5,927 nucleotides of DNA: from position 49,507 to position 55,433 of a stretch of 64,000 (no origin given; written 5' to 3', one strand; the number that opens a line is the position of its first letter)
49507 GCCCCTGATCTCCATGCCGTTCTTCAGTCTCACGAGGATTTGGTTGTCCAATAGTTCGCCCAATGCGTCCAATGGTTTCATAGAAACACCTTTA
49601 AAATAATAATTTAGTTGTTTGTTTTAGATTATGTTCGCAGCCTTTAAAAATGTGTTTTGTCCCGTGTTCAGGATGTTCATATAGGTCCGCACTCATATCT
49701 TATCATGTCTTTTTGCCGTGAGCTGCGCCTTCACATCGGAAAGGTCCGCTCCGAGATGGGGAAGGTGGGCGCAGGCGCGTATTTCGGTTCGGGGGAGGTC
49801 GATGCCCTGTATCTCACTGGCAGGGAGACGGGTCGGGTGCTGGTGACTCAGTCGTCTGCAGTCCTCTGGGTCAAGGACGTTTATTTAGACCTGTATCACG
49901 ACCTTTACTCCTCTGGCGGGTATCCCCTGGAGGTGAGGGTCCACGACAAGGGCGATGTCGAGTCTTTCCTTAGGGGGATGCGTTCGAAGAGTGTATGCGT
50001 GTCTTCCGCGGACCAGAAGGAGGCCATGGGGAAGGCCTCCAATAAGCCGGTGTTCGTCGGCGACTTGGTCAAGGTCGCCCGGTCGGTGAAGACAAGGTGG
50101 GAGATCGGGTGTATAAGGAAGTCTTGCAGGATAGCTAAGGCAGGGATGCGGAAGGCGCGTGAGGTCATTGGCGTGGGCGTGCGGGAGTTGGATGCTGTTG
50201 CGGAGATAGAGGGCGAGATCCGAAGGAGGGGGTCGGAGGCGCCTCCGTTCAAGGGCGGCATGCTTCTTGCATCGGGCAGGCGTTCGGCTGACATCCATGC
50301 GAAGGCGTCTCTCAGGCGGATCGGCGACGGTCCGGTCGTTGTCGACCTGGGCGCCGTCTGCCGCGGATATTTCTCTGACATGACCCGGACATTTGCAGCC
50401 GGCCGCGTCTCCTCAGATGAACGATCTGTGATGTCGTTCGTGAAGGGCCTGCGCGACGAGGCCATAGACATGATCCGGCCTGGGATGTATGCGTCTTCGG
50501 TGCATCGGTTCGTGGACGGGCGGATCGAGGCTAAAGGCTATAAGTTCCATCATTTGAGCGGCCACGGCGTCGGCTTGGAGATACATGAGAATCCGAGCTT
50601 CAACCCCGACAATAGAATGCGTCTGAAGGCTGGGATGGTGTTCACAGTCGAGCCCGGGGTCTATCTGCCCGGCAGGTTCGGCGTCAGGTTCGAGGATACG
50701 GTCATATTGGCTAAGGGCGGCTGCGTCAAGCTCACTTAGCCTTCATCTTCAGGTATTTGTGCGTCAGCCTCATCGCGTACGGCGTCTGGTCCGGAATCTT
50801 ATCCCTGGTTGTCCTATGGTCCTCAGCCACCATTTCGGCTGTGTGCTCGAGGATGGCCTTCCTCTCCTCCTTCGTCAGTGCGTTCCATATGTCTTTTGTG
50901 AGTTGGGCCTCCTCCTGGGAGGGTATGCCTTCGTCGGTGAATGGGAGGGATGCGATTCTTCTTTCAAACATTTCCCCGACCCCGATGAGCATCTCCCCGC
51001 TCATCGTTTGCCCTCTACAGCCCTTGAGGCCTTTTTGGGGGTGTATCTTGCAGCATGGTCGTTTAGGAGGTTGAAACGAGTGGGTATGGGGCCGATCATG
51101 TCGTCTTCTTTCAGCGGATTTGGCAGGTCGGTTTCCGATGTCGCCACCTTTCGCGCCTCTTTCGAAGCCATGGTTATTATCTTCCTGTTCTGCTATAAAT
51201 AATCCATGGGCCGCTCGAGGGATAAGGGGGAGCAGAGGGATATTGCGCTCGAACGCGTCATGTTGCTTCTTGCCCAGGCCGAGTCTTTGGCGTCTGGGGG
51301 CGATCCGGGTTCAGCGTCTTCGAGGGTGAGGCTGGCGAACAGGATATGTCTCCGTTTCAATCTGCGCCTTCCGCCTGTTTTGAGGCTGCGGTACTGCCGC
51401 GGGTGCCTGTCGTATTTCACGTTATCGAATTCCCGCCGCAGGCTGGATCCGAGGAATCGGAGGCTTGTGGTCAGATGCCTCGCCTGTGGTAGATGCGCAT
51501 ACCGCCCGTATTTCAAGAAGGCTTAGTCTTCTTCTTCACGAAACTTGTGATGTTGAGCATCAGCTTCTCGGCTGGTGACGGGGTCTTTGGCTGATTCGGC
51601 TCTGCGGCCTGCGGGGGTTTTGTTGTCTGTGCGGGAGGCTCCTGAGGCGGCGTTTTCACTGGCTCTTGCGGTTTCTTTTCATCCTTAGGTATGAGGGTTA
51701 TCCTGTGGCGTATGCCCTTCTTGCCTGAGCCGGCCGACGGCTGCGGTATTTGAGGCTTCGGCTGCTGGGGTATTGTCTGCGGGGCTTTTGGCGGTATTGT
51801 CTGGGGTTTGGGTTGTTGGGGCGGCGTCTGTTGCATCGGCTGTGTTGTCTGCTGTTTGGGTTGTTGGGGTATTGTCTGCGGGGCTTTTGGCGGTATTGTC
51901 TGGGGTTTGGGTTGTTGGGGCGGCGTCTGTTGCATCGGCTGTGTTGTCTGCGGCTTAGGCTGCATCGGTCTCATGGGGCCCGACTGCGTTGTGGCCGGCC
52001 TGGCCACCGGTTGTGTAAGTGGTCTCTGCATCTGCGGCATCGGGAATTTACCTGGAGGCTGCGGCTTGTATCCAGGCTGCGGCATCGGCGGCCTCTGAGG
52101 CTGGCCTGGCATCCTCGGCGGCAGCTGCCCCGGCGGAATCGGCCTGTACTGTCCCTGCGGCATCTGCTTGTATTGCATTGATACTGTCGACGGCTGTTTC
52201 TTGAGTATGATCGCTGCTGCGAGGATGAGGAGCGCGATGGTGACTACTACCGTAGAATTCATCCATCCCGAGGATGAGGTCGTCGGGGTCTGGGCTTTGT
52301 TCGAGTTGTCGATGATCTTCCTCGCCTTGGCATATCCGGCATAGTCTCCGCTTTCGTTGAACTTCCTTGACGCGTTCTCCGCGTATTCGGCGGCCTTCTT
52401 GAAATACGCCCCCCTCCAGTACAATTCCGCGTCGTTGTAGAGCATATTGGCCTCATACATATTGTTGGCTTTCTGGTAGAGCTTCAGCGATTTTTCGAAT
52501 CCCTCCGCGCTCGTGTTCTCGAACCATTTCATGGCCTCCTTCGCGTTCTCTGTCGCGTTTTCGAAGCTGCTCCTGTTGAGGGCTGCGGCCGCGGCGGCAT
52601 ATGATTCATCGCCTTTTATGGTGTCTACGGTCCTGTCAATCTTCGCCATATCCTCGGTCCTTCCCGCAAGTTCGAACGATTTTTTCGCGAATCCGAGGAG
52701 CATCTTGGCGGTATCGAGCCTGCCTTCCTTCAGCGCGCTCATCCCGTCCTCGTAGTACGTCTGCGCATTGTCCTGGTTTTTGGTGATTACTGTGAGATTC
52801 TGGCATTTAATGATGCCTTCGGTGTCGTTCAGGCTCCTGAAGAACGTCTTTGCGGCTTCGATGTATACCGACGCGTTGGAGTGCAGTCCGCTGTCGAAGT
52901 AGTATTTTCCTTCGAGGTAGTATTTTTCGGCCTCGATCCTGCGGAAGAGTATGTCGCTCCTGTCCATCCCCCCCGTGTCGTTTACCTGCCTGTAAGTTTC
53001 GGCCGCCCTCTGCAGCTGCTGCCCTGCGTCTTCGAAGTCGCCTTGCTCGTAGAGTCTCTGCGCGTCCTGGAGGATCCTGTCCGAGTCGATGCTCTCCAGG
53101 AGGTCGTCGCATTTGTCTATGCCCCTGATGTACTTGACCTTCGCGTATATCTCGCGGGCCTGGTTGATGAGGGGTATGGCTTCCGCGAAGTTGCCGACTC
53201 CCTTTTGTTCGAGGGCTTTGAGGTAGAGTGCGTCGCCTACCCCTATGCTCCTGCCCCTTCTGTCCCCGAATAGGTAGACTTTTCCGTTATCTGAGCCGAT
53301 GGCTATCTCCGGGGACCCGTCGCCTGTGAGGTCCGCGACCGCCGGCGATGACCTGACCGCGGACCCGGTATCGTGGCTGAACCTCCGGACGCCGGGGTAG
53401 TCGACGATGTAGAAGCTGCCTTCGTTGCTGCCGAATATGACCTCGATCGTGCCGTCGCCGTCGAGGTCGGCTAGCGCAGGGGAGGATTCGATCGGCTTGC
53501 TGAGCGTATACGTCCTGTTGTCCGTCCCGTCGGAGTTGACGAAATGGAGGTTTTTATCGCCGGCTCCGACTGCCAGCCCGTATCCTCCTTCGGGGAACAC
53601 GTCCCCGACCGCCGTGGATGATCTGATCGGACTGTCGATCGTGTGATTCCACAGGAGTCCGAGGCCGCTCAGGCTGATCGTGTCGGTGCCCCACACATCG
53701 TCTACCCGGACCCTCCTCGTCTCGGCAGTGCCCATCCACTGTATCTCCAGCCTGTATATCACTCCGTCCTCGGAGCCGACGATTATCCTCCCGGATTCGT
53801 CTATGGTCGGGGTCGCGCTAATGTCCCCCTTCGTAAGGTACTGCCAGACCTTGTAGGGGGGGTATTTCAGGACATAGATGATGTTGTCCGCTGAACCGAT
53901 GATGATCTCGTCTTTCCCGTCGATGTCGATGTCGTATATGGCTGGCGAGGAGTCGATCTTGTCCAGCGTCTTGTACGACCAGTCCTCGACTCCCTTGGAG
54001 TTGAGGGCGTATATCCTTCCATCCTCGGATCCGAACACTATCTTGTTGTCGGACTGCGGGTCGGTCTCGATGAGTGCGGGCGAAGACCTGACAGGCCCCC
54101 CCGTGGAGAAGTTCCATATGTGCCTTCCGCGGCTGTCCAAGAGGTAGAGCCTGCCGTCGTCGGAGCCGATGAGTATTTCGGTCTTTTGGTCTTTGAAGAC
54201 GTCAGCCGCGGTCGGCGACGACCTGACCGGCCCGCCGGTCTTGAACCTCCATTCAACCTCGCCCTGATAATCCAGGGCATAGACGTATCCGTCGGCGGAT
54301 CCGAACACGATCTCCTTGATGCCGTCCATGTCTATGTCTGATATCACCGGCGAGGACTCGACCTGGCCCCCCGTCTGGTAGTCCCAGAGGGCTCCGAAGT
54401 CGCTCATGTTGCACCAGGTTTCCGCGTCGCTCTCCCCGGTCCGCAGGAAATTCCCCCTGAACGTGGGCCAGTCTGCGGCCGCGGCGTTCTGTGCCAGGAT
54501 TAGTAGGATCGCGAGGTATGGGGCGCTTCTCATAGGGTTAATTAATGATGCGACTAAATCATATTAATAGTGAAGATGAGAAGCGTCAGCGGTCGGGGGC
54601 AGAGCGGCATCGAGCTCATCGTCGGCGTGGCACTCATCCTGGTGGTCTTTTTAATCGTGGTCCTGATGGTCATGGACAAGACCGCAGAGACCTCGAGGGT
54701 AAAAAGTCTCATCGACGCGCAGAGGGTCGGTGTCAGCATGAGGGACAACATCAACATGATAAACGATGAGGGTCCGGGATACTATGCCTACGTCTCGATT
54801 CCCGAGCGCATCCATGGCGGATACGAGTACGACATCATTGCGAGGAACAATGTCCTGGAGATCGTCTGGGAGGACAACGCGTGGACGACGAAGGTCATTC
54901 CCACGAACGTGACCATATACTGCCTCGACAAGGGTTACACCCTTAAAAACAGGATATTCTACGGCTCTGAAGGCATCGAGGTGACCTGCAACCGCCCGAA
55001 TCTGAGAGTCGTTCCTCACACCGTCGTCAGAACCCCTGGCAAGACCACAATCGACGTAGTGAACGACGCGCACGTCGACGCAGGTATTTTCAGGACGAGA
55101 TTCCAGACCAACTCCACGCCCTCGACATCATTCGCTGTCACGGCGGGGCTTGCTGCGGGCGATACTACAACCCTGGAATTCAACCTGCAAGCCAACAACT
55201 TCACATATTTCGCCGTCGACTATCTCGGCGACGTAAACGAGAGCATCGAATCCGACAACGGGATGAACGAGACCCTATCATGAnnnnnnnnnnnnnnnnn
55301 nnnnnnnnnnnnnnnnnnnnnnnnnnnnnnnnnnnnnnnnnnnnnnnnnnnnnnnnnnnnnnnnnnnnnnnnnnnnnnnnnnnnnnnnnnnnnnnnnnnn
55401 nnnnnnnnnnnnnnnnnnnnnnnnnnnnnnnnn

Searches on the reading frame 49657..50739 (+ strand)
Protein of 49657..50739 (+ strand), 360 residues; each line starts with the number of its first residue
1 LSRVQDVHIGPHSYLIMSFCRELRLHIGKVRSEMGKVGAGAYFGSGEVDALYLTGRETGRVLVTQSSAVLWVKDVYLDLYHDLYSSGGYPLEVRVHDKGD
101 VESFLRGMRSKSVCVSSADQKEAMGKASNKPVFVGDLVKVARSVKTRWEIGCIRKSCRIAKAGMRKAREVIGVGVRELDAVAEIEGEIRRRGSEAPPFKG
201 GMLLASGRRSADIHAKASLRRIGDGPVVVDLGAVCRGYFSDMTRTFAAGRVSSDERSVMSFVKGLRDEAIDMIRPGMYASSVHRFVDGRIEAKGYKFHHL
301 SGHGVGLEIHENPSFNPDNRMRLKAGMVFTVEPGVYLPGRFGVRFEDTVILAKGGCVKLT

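Call 10: search_protein_families(library=pfam, proteins=[window:49657-50739:+])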
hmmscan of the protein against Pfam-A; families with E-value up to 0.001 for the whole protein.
window:49657-50739:+ (360 aa): 1 family
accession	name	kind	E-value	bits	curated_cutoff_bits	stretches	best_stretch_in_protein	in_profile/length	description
PF00557.29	Peptidase_M24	-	7.3e-55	186.4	23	1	152-351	2-206/208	Metallopeptidase family M24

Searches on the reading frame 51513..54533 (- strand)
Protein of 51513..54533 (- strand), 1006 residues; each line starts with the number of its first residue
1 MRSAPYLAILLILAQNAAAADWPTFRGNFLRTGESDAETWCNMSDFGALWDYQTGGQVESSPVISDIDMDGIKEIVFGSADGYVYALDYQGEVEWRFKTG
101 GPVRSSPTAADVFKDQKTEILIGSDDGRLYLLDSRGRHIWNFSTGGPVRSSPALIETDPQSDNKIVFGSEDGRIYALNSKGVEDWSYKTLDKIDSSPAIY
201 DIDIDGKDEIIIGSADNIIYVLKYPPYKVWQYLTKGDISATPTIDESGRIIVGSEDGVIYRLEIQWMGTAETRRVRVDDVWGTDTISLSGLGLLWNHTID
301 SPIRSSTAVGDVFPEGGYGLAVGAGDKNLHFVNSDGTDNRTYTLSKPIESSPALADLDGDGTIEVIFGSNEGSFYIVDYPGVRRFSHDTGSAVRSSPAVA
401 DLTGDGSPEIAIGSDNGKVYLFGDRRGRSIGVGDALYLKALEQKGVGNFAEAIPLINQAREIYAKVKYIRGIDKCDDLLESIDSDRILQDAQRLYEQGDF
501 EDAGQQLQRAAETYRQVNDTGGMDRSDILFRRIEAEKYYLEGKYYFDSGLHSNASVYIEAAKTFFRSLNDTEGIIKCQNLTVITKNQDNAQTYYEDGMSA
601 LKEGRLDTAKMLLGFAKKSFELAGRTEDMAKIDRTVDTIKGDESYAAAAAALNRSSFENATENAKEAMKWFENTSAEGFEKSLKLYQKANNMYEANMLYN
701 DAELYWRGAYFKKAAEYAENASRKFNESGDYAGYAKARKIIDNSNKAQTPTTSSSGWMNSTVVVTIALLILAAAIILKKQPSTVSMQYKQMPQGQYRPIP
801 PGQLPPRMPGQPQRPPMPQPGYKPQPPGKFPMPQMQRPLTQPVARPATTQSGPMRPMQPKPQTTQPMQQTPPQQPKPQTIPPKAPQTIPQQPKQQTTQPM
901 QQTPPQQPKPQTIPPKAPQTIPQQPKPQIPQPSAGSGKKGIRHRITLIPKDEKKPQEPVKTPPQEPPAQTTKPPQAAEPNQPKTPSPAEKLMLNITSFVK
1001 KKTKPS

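Call 10: search_protein_families(library=pfam, proteins=[window:51513-54533:-])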
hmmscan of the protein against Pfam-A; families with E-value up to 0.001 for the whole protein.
window:51513-54533:- (1006 aa): 9 families
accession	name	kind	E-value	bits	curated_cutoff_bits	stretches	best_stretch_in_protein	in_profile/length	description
PF13570.13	Beta-prop_ACSF4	-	4.4e-48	164.8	133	2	48-265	41-244/329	Beta-alanine-activating enzyme, beta-propeller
PF25292.1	Beta-prop_CGLA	-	6.5e-30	105.1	26.8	3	48-100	20-72/316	Lambda-carrageenase beta-propeller domain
PF13517.12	FG-GAP_3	-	1.1e-12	48.8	26.9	1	356-411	1-60/61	FG-GAP-like repeat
PF14783.12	BBS2_Mid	-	5.8e-11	42.9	27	0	198-223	3-28/108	Ciliary BBSome complex subunit 2, middle region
PF13360.13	PQQ_2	-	1.1e-10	42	27.6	1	80-191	1-104/233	Outer membrane protein assembly factor BamB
PF01839.29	FG-GAP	-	3.1e-10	40.1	22.1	1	395-422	3-37/37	FG-GAP repeat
PF23743.1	Beta-prop_BBS7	-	6.9e-09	35.9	27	0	156-225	178-252/299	BBS7 beta-propeller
PF15907.11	Itfg2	-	4.7e-05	23.2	27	0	63-89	79-105/330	Integrin-alpha FG-GAP repeat-containing protein 2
PF23414.1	Beta-prop_EML_2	-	0.00047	20.1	90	0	116-224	9-110/266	Echinoderm microtubule-associated protein second beta-propeller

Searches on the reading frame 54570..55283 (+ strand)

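Call 10: search_protein_families(library=pfam, proteins=[window:54570-55283:+])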
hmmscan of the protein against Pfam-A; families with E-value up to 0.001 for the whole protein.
window:54570-55283:+ (237 aa): 1 family
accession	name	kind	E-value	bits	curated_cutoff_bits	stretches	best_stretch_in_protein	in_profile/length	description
PF07705.17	CARDB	-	7.1e-05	23.4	22.7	1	153-232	17-99/101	CARDB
